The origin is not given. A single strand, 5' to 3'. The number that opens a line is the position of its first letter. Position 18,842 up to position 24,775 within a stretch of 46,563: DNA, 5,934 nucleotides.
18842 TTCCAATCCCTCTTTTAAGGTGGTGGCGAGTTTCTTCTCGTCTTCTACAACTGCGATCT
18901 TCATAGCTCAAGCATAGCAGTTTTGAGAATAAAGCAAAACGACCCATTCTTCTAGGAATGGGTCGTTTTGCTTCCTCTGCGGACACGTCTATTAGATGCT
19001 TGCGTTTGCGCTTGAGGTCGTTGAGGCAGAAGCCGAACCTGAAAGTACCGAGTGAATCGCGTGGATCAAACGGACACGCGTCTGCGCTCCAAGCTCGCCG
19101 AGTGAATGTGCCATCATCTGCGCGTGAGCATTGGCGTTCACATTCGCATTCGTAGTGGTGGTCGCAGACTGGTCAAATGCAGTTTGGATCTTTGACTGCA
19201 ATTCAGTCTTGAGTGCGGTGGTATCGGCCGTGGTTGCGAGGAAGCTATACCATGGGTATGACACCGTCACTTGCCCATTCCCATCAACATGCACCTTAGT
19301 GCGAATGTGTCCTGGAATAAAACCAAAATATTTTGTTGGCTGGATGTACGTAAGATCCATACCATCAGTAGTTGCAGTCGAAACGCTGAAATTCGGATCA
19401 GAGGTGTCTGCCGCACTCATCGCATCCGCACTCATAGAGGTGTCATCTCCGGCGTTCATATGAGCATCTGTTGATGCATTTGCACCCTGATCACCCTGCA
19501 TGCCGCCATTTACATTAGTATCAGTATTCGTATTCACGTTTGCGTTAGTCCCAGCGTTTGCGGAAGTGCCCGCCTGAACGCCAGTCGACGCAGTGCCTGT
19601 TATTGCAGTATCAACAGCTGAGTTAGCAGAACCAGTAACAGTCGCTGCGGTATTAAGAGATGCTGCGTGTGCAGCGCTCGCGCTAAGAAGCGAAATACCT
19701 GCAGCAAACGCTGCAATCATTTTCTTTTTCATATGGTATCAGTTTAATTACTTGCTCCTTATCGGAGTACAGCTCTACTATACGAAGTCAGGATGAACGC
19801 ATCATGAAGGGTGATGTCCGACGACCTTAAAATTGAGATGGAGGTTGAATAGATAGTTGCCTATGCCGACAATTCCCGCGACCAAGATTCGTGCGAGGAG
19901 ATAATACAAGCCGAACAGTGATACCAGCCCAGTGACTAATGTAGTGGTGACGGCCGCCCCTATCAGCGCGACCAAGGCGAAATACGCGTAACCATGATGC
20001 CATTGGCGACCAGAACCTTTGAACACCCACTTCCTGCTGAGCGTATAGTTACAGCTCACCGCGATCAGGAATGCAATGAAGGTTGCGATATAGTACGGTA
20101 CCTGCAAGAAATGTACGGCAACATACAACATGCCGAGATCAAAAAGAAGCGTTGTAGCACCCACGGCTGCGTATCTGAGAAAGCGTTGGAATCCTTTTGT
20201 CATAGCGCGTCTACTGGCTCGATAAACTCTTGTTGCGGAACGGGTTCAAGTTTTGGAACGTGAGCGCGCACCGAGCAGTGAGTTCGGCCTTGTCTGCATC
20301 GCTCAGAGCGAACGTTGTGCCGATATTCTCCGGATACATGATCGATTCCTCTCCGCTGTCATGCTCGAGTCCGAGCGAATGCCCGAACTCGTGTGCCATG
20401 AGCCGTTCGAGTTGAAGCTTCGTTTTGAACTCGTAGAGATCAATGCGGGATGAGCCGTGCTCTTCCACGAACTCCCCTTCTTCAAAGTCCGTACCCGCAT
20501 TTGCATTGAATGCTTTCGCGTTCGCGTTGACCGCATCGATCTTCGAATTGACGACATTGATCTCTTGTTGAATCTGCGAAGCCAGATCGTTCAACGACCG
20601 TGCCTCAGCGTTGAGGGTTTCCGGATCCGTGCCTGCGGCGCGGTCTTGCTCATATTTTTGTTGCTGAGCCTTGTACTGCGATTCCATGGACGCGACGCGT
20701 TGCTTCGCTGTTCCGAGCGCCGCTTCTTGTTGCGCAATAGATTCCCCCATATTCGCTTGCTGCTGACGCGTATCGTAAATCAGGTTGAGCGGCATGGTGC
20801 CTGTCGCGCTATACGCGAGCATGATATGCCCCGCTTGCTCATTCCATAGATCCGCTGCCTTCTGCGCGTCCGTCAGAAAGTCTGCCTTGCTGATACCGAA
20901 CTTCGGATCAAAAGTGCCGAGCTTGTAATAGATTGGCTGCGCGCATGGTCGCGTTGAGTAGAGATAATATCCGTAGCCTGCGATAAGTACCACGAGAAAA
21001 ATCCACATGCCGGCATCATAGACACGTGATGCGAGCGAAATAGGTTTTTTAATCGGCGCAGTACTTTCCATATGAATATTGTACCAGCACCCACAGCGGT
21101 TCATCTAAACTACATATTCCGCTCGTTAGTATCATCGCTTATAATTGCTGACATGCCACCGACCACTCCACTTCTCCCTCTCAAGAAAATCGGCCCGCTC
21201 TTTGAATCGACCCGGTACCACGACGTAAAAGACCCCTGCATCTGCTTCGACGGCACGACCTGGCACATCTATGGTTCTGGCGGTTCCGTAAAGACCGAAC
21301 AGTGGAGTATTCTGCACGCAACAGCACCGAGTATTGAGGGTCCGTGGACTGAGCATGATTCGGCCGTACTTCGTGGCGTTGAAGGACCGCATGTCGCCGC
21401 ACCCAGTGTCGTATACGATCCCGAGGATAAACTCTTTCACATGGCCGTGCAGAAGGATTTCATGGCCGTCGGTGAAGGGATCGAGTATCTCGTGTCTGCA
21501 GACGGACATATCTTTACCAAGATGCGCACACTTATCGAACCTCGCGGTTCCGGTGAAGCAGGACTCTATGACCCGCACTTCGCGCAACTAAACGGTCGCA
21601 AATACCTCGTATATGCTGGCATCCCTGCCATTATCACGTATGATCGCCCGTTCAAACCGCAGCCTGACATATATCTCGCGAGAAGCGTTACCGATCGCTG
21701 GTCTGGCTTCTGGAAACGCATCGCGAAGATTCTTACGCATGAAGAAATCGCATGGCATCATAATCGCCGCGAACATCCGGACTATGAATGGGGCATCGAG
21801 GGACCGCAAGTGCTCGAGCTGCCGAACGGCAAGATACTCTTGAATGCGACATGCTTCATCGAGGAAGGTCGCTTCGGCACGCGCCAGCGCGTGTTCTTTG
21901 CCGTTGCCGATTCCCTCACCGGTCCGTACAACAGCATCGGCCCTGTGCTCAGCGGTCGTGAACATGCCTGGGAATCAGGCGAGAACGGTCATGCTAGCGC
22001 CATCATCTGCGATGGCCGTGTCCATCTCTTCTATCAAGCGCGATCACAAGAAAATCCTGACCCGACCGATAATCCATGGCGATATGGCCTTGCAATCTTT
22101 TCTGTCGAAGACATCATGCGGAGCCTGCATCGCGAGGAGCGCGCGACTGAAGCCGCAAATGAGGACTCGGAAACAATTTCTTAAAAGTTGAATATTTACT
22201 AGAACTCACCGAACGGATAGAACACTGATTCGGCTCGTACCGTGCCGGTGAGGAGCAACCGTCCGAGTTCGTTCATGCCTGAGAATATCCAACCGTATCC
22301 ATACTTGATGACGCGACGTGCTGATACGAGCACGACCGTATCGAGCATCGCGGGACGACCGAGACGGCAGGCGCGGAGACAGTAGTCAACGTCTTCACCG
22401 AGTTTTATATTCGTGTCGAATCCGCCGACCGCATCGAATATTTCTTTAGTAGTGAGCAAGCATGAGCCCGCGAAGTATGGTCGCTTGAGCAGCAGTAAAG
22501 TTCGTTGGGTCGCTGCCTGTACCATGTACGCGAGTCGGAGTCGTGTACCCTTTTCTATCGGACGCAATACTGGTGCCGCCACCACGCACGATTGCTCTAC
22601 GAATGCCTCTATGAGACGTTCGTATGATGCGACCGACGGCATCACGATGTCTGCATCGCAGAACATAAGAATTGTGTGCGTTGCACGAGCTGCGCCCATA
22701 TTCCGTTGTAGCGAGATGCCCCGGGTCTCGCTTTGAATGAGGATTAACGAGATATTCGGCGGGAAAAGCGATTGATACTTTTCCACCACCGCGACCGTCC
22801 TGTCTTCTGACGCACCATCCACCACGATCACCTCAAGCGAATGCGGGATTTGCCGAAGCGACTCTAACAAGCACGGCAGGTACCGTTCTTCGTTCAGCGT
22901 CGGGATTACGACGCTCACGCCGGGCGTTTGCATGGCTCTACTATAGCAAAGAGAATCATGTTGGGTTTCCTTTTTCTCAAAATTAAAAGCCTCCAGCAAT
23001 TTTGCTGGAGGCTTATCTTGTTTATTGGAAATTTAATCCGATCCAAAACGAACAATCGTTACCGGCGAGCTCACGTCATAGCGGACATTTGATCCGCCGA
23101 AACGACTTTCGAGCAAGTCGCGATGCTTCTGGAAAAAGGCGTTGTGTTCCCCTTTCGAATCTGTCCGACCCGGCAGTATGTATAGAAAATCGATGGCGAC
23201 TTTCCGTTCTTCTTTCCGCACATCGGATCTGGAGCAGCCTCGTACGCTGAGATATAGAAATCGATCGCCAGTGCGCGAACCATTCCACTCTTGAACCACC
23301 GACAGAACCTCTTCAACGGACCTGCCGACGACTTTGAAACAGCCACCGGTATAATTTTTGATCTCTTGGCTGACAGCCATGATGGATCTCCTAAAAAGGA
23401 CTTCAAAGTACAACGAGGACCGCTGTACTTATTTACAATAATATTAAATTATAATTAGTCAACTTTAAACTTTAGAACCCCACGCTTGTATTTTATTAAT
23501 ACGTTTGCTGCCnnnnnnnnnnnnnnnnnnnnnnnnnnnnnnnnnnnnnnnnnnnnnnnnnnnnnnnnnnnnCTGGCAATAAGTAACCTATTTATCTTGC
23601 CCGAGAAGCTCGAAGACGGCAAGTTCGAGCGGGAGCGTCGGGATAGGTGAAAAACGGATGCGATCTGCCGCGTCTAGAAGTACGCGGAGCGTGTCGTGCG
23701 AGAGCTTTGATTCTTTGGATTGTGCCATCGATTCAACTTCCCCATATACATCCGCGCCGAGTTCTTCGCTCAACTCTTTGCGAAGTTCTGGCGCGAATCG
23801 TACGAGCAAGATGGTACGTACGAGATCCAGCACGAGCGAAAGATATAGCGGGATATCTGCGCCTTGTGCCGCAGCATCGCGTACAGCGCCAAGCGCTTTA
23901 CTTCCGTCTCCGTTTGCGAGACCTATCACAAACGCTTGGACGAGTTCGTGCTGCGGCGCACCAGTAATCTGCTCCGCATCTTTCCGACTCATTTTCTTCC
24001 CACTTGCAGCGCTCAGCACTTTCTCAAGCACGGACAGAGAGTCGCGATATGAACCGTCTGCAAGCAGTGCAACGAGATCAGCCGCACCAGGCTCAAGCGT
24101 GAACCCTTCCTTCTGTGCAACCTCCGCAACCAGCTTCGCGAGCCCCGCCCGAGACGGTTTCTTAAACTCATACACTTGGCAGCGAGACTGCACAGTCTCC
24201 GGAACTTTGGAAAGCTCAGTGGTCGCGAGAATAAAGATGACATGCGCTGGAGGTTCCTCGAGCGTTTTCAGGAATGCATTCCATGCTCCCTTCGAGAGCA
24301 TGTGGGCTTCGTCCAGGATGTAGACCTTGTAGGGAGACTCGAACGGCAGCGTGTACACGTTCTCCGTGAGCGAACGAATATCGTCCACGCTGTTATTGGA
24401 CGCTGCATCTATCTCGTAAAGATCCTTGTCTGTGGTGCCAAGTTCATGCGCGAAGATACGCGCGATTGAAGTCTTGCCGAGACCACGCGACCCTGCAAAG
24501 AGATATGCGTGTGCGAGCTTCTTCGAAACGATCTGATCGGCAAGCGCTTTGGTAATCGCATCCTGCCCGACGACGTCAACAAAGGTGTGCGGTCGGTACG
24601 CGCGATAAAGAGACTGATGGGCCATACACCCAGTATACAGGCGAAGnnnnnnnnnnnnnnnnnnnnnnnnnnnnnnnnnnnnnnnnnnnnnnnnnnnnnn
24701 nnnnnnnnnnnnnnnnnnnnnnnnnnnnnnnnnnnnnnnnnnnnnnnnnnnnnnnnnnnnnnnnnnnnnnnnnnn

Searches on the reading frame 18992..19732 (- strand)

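Call 54: search_protein_families(library=pfam, proteins=[window:18992-19732:-], max_evalue=0.001)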
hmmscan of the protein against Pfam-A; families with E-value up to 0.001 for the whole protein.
window:18992-19732:- (246 aa): 1 family
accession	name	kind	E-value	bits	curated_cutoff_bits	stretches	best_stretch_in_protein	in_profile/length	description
PF22038.1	PRC2_EED_ins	-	0.00037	21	27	1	10-122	30-138/146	Polycomb protein EED insertion domain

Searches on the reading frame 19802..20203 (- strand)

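Call 54: search_protein_families(library=pfam, proteins=[window:19802-20203:-], max_evalue=0.001)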
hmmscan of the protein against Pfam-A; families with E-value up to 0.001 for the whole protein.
window:19802-20203:- (133 aa): 1 family
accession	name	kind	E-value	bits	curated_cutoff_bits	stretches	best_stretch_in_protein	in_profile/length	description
PF04138.20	GtrA_DPMS_TM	-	1.4e-21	77.3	26.1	1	10-123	1-115/117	GtrA/DPMS, transmembrane domain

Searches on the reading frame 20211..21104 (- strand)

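Call 54: search_protein_families(library=pfam, proteins=[window:20211-21104:-], max_evalue=0.001)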
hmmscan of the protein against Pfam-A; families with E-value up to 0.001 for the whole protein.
window:20211-21104:- (297 aa): 1 family
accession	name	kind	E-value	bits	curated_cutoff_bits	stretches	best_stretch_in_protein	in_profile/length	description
PF00413.30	Peptidase_M10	-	2.3e-08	34.5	24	1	60-273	9-152/159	Matrixin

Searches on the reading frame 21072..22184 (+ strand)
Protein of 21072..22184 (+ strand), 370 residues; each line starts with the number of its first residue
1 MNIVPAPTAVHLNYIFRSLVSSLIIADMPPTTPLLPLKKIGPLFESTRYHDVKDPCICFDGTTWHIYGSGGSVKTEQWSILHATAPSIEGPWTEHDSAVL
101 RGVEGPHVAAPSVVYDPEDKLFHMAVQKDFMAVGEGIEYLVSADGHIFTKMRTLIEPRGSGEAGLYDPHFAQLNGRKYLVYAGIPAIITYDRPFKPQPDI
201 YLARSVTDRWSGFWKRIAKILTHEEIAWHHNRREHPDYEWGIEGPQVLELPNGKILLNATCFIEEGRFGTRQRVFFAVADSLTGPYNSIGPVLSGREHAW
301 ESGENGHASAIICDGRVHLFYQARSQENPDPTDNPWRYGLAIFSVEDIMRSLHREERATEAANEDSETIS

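Call 54: search_protein_families(library=pfam, proteins=[window:21072-22184:+], max_evalue=0.001)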
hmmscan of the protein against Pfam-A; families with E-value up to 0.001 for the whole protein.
window:21072-22184:+ (370 aa): 1 family
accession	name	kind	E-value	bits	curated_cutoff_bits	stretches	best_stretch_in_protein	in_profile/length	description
PF04616.20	Glyco_hydro_43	-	7.2e-10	39.1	32.2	1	153-329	112-265/288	Glycosyl hydrolases family 43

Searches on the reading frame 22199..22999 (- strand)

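Call 55: search_protein_families(library=pfam, proteins=[window:22199-22999:-], max_evalue=0.001)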
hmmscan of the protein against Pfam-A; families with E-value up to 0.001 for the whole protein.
window:22199-22999:- (266 aa): 5 families
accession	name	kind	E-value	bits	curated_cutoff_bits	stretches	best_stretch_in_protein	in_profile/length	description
PF00535.33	Glycos_transf_2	-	5e-24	85.5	23.3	1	29-191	1-167/168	Glycosyl transferase family 2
PF13641.12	Glyco_tranf_2_3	-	6.8e-11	43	27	1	26-217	1-201/230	Glycosyltransferase like family 2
PF10111.15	Glyco_tranf_2_2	-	4.7e-08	33.3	27.3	1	29-209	1-198/276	Glycosyltransferase like family 2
PF13506.12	Glyco_transf_21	-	1.6e-05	24.9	21.7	1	102-196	25-122/174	Glycosyl transferase family 21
PF13632.12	Glyco_trans_2_3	-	0.001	19.4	27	0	175-214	71-110/198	Glycosyl transferase family group 2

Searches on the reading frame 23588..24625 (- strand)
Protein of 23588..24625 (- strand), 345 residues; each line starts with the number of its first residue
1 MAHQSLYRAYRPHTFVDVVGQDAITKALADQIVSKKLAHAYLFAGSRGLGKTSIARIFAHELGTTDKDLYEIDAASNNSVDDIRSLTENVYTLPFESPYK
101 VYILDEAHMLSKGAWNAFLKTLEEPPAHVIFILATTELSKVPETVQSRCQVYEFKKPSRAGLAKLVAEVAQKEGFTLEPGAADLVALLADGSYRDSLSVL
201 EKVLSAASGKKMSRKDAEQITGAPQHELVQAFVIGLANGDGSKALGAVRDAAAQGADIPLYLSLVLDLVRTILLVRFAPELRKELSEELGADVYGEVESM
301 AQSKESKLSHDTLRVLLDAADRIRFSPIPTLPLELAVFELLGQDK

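Call 55: search_protein_families(library=pfam, proteins=[window:23588-24625:-], max_evalue=0.001)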
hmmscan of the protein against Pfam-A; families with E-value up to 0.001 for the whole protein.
window:23588-24625:- (345 aa): 8 families
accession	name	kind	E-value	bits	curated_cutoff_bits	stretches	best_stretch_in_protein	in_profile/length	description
PF13177.12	DNA_pol3_delta2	-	7e-33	114.3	27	2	77-157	80-160/161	DNA polymerase III, delta subunit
PF00004.35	AAA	-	7.3e-12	46.3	21.2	1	42-152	2-126/131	ATPase family associated with various cellular activities (AAA)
PF12169.13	DNA_pol3_gamma3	-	9.9e-09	35.5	24.4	1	214-340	3-127/143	DNA polymerase III subunits gamma and tau domain III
PF05496.18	RuvB_N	-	6.4e-07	29.7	27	1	11-124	2-110/159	Holliday junction DNA helicase RuvB P-loop domain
PF13401.12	AAA_22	-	3.9e-06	27.7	27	0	100-137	86-125/130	AAA domain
PF22608.2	DNAX_ATPase_lid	-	5.2e-06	26.6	27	1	166-204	6-44/49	DNA polymerase III clamp loader subunit, ATPase lid domain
PF13173.12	AAA_14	-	8.3e-05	23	27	1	40-139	4-101/129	AAA domain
PF01078.27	Mg_chelatase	-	0.00053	19.9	20.3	0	15-100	2-83/207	Magnesium chelatase, subunit ChlI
